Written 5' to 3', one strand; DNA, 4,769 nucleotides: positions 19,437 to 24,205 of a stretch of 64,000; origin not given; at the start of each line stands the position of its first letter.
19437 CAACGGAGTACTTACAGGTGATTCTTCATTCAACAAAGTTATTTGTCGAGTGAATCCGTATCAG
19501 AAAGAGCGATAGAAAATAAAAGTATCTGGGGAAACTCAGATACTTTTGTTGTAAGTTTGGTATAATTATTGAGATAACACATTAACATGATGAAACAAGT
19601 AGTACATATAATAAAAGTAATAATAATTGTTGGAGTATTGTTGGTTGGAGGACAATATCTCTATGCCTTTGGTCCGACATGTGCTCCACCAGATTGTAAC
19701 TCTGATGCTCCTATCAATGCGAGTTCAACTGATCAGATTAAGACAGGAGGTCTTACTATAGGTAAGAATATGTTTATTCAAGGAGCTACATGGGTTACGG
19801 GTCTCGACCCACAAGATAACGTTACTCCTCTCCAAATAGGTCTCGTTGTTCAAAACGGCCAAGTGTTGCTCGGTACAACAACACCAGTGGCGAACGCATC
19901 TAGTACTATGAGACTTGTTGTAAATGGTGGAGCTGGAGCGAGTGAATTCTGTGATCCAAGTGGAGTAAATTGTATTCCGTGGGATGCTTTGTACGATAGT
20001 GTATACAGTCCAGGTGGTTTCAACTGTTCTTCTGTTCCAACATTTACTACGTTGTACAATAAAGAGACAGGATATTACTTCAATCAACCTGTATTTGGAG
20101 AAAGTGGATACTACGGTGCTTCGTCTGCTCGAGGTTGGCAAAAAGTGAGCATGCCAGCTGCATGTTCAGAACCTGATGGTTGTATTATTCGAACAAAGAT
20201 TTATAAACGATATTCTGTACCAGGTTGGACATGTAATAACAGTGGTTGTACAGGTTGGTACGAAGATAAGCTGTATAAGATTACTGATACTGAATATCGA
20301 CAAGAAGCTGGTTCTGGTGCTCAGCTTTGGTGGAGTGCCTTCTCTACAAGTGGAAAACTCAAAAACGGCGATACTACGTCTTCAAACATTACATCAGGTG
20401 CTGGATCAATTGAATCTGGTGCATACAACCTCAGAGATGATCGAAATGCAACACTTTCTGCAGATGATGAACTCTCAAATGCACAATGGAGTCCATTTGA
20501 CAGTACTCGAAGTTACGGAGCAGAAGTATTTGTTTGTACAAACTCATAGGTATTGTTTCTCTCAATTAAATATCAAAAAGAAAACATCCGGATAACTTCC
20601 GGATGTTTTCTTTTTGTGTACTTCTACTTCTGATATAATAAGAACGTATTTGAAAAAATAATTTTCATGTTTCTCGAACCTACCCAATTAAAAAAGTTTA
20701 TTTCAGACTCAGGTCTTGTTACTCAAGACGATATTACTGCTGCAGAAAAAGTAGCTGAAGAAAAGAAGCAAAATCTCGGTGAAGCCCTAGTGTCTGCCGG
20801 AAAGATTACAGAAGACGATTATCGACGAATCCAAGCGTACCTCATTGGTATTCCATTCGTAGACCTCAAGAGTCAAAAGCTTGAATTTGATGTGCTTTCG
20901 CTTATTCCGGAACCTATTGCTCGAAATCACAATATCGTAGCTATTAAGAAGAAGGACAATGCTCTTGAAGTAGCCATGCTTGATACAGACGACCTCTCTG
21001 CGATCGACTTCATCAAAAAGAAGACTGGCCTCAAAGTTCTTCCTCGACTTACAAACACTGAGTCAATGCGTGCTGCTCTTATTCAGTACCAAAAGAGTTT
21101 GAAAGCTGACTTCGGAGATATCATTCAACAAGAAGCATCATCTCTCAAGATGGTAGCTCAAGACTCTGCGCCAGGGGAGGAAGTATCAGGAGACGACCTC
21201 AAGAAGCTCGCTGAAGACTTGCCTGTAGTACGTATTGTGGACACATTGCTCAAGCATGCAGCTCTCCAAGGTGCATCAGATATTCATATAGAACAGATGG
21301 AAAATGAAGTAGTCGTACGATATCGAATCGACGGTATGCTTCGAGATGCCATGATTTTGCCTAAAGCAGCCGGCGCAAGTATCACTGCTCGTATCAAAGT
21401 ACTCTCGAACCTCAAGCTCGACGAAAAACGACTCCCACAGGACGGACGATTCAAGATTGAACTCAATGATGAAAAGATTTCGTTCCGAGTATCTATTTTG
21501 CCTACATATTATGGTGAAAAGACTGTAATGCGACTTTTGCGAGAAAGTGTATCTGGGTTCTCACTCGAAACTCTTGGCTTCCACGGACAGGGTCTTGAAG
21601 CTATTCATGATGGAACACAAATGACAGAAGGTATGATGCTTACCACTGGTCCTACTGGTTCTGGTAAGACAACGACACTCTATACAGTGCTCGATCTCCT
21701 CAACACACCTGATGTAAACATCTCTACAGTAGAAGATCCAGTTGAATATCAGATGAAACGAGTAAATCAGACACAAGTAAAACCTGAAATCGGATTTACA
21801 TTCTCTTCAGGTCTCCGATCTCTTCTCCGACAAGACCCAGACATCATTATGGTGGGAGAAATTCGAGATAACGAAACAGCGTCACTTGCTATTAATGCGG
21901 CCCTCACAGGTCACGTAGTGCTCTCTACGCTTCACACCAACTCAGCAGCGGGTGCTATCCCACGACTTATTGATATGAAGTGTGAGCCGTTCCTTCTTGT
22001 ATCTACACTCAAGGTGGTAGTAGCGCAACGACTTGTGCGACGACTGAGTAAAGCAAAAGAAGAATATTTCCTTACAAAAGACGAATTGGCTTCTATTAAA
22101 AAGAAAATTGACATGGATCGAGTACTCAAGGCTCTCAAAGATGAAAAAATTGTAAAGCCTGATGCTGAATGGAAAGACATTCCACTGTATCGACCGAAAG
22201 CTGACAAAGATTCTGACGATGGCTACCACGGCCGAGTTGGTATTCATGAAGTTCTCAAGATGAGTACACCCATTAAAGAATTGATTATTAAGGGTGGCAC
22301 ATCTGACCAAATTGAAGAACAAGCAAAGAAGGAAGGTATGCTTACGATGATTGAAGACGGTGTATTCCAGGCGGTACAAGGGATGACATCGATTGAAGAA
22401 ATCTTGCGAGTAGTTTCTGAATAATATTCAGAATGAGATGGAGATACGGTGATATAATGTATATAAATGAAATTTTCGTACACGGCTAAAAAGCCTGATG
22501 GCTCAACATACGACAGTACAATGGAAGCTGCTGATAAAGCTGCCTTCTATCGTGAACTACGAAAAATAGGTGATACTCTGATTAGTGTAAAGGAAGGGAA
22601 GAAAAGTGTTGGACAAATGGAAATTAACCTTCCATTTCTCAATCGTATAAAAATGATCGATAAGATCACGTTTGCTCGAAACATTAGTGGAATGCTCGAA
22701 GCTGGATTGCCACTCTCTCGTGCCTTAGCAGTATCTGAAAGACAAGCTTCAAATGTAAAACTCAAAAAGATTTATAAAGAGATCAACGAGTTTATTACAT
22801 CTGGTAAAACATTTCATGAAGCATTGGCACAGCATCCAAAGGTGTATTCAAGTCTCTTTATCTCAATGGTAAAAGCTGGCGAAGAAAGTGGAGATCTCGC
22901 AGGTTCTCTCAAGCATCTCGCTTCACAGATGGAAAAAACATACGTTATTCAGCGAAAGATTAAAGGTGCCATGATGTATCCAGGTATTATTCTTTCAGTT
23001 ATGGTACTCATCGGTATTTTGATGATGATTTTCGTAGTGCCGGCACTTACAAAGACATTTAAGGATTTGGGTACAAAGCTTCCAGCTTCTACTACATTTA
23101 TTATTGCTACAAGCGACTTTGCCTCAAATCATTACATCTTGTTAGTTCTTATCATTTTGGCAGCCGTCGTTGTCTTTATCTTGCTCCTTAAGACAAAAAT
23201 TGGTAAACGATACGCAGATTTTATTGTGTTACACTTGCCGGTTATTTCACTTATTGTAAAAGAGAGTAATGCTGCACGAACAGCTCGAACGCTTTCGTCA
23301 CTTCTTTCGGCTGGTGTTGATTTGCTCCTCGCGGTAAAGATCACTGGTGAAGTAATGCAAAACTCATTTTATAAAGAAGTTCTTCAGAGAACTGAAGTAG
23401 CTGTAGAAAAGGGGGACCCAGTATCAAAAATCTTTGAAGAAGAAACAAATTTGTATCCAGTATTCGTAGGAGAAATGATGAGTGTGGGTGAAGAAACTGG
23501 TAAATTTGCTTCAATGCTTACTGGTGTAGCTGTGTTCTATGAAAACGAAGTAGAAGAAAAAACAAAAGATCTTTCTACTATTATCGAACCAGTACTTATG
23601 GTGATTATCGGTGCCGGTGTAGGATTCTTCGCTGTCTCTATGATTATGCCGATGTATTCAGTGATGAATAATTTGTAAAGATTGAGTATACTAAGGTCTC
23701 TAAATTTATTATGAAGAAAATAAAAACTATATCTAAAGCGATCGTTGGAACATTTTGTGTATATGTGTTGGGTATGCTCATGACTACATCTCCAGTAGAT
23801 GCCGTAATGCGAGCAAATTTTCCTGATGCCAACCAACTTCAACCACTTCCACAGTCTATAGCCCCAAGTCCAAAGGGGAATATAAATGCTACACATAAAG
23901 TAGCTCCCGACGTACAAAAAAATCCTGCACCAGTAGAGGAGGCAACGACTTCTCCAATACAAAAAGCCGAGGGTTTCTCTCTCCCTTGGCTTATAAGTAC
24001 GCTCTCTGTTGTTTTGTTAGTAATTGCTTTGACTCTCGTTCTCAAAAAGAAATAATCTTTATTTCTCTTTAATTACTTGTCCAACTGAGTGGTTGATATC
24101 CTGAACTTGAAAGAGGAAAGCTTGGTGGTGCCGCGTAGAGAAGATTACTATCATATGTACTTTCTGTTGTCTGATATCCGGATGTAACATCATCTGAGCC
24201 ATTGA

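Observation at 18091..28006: Ten-kb type IV pilus locus with convergent operons and several unannotatable secreted proteins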

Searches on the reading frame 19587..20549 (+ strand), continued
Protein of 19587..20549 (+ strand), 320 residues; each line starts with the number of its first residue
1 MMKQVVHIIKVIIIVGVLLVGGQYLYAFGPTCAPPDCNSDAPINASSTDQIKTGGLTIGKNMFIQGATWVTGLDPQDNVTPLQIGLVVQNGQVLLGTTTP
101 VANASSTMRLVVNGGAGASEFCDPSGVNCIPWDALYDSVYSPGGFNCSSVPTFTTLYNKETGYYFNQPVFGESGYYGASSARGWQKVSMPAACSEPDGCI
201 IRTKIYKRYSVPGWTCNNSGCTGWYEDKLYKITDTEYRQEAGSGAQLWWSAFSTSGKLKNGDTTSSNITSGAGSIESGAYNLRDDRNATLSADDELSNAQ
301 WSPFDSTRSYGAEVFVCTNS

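Call 80: fold_search(model_id=the predicted structure, library=viral)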
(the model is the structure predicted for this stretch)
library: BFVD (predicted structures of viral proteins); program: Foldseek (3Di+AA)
matches with E <= 10: 224; with E <= 0.001: 0
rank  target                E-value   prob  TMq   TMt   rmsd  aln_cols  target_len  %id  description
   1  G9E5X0                4.7e-03  0.16  0.12  0.07  23.5       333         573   14  Ubiquitin-like domain-containing protein [Micromonas pusilla virus SP1]
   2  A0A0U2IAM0            6.2e-03  0.23  0.15  0.14  25.1       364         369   12  Genome polyprotein (Fragment) [Phacovirus DM/PhV]
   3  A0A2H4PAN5            7.0e-03  0.12  0.10  0.07  26.3       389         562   12  (no name in the UniProt tables at hand)
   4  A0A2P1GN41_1          7.4e-03  0.25  0.15  0.06  23.2       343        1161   12  Genome polyprotein [rajidapivirus A1]
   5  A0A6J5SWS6            1.2e-02  0.84  0.16  0.35  11.0       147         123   10  Uncharacterized protein [uncultured Caudovirales phage]
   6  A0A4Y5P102            1.2e-02  0.06  0.08  0.07  25.5       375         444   12  (no name in the UniProt tables at hand)
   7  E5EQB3                1.3e-02  0.14  0.12  0.12  19.4       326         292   11  (no name in the UniProt tables at hand)
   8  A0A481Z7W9            1.6e-02  0.69  0.15  0.22   8.3       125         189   12  Uncharacterized protein [Pithovirus LCPAC202]
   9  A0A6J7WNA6            1.6e-02  0.12  0.13  0.09  22.1       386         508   12  Bacteriophage lambda, Stf, side tail fibre-repeat-2 [uncultured Caudovirales phage]
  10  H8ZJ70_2              2.3e-02  0.21  0.17  0.09  21.0       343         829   12  (no name in the UniProt tables at hand)
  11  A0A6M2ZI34            3.8e-02  0.09  0.12  0.08  24.8       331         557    8  Virion protein [Synechococcus phage S-SCSM1]
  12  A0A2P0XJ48            4.2e-02  0.12  0.14  0.08  24.3       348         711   12  (no name in the UniProt tables at hand)
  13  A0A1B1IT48            4.5e-02  0.10  0.11  0.07  23.2       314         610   11  (no name in the UniProt tables at hand)
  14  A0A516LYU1            5.0e-02  0.09  0.13  0.09  20.4       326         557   13  (no name in the UniProt tables at hand)
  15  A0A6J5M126            5.6e-02  0.07  0.10  0.07  23.9       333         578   12  Bacteriophage T7 tail fibre protein [uncultured Caudovirales phage]
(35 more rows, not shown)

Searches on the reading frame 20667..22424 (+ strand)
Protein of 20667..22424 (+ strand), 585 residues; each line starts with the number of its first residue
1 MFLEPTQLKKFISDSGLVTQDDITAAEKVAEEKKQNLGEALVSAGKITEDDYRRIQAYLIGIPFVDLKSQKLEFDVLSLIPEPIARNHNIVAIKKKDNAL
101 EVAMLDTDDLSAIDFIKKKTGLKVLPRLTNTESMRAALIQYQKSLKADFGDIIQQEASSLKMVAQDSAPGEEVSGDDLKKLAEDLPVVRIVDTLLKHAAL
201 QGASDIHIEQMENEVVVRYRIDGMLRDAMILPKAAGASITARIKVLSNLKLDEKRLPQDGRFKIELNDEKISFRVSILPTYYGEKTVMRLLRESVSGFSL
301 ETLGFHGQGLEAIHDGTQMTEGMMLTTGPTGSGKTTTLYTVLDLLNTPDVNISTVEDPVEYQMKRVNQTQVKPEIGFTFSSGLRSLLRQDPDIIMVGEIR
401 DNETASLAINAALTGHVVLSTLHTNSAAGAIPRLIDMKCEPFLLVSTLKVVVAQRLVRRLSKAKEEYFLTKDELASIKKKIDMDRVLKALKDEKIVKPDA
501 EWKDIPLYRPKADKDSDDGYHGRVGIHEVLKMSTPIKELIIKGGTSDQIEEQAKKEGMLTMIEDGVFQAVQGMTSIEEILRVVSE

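Call 3: search_protein_families(library=pfam, proteins=[window:20667-22424:+], max_evalue=0.1)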
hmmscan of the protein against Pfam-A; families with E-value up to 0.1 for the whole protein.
window:20667-22424:+ (585 aa): 11 families
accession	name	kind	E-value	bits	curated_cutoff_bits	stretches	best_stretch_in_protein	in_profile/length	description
PF00437.27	T2SSE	-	3.9e-120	401.3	24.9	1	182-581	3-370/370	Type II/IV secretion system protein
PF05157.20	MshEN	-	1.6e-13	50.8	23.1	1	61-145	2-87/90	MshEN domain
PF13401.12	AAA_22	-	0.00094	19.9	27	1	319-360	3-44/130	AAA domain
PF13555.12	AAA_29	-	0.013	15.7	27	1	318-345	19-46/61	P-loop containing region of AAA domain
PF25199.1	nSTAND_NTPase5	-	0.026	14.8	34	1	321-361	41-82/145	Novel STAND NTPase 5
PF13604.12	AAA_30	-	0.047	13.9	27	0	312-346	9-43/191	AAA domain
PF13245.12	AAA_19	-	0.051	14.2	25.1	1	317-348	7-38/134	AAA domain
PF03266.21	NTPase_1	-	0.07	13.4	23.9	0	325-352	3-30/168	NTPase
PF13167.11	GTP-bdg_N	-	0.078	14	25.4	0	444-485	10-51/89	GTP-binding GTPase N-terminal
PF00005.33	ABC_tran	-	0.092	13.8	25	0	327-379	17-65/137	ABC transporter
PF13191.12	AAA_16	-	0.092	13.7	32.6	0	314-349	20-52/167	AAA ATPase domain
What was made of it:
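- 20667..22424 (+): pilB, T4P extension ATPase, 585 aa, with an N-terminal MshEN domain. T2SSE 3.9e-120 and MshEN 1.6e-13 (call 3).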

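Call 4: search_protein_families(library=ncbifam, proteins=[window:20667-22424:+], max_evalue=0.1)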
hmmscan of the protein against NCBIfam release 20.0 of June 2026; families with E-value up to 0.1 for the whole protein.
window:20667-22424:+ (585 aa): 26 families (the best 25 are shown)
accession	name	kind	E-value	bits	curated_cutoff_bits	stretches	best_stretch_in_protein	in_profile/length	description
TIGR02538.1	type_IV_pilB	equivalog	1.8e-156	522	675.65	1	8-584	2-563/564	type IV-A pilus assembly ATPase PilB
TIGR02533.1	type_II_gspE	equivalog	1.8e-152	508.4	630.25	1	80-582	4-485/486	type II secretion system ATPase GspE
NF007755.0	PRK10436.1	equivalog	4.5e-124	414.6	617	1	84-583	13-459/465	type II secretion system protein GspE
NF053534.1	T4PilAsmATPsTfpB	equivalog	7.6e-118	394.4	850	1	78-583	95-582/584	type IV pilus assembly ATPase TfpB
NF041000.1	ATPase_ComGA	equivalog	7.3e-74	248.1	300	1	193-458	2-266/267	competence type IV pilus ATPase ComGA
TIGR01420.1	pilT_fam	subfamily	1.9e-52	178.6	319.1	1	192-462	3-273/343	PilT/PilU family type 4a pilus ATPase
TIGR02525.1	plasmid_TraJ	equivalog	1.4e-27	96.6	368.3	1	318-475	146-319/372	plasmid transfer ATPase TraJ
TIGR02524.1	dot_icm_DotB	equivalog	9.4e-25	87.6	463.3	1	312-491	125-322/358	Dot/Icm type IV secretion system ATPase DotB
NF058587.1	archaellum_moto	equivalog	9.2e-17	61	550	1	324-459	278-419/527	archaellum flagellar ATPase motor FlaI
TIGR02782.1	TrbB_P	equivalog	1.1e-14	54.4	304.55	1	324-437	139-255/303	P-type conjugative transfer ATPase TrbB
TIGR02788.1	VirB11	equivalog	8e-13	48.1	249.95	1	325-438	148-266/308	P-type DNA transfer ATPase VirB11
NF010469.0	PRK13894.1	subfamily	9e-12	45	508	1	324-435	152-265/320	conjugal transfer ATPase TrbB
TIGR03819.1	heli_sec_ATPase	hypoth_equivalog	1.2e-11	44.4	373.15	1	179-434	43-297/340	TadA family conjugal transfer-associated ATPase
NF010407.0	PRK13833.1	subfamily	1.5e-11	44.3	499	1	324-440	147-265/323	conjugal transfer protein TrbB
NF053672.1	bindosome_BasE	exception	1.6e-09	37.1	1000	1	325-438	274-392/512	bindosome assembly system ATPase subunit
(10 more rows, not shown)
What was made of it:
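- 20667..22424 (+): TIGR02538 at 1.8e-156, below the equivalog cut-off (call 4).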

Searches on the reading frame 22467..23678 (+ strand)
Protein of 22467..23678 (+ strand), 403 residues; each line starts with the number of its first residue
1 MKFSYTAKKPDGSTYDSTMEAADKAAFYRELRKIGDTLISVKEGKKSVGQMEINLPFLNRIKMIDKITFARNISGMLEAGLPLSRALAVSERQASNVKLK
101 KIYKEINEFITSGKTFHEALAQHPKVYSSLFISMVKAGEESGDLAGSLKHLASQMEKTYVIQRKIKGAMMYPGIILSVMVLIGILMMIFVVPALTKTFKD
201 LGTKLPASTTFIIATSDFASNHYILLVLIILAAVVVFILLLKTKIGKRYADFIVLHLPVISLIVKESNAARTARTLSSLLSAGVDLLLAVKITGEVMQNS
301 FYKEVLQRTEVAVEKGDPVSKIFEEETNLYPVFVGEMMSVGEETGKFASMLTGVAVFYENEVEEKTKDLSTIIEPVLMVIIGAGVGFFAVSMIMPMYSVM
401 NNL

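Call 3: search_protein_families(library=pfam, proteins=[window:22467-23678:+], max_evalue=0.1)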
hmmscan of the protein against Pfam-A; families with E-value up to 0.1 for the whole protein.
window:22467-23678:+ (403 aa): 2 families
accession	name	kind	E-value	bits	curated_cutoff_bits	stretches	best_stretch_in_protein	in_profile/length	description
PF00482.28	T2SSF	-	8.3e-53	178.1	25.2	2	69-192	1-125/125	Type II secretion system (T2SS), protein F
PF20990.2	DUF2207_C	-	0.024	14.8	33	1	140-249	103-192/247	Predicted membrane protein (DUF2207) C-terminal domain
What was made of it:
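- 22467..23678 (+): pilC, T4P platform protein, 403 aa. T2SSF, two stretches, 8.3e-53 (call 3).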

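Call 4: search_protein_families(library=ncbifam, proteins=[window:22467-23678:+], max_evalue=0.1)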
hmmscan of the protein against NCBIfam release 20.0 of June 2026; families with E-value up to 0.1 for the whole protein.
window:22467-23678:+ (403 aa): 6 families
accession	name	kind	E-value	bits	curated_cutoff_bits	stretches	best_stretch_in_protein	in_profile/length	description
TIGR02120.1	GspF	equivalog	5.3e-89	299.3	424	1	3-401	1-399/401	type II secretion system inner membrane protein GspF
NF052607.1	T4PiliAsmPilCThrm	equivalog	1.5e-86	291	700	1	3-403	4-404/406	type IV pilus assembly protein PilC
NF052606.1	T4PiliAsmPilCMyx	equivalog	2e-85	287.1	700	1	2-402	21-417/419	type IV pilus assembly protein PilC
NF007861.0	PRK10573.1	equivalog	5.4e-67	226.6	401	1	8-399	12-394/401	protein transport protein HofC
NF047826.1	T3SSXpsF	equivalog_domain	1.2e-54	185.7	650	1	3-401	4-402/405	type II secretion system protein XpsF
NF041012.2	T4P_ComGB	equivalog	4.5e-41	141.3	240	1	66-401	3-332/332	competence type IV pilus assembly protein ComGB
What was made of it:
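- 22467..23678 (+): GspF/PilC models around 1e-86 to 1e-89 (call 4).
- Checked: 22467-23678 is PilC (T2SSF 8e-53) (calls 3, 4).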

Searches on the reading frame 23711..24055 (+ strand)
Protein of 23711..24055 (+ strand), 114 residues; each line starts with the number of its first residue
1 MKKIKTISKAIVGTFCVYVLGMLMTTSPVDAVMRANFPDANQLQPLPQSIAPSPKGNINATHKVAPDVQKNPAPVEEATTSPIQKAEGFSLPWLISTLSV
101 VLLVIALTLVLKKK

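Call 3: search_protein_families(library=pfam, proteins=[window:23711-24055:+], max_evalue=0.1)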
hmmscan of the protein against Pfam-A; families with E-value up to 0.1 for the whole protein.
window:23711-24055:+ (114 aa): 0 families

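Call 4: search_protein_families(library=ncbifam, proteins=[window:23711-24055:+], max_evalue=0.1)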
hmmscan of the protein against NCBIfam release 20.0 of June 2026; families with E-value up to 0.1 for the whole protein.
window:23711-24055:+ (114 aa): 0 families

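Call 41: search_protein_families(library=phrogs, proteins=[window:23711-24055:+], max_evalue=0.01)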
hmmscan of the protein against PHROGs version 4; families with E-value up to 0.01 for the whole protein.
window:23711-24055:+ (114 aa): 0 families
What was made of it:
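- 23711..24055 (+): ORF6, 114 aa. Signal peptide, Pro-rich middle, C-terminal hydrophobic segment ending in KKK. It is a lineage-specific ORF in the position where relatives carry a small pilin. No family hit (calls 3, 4, 41).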
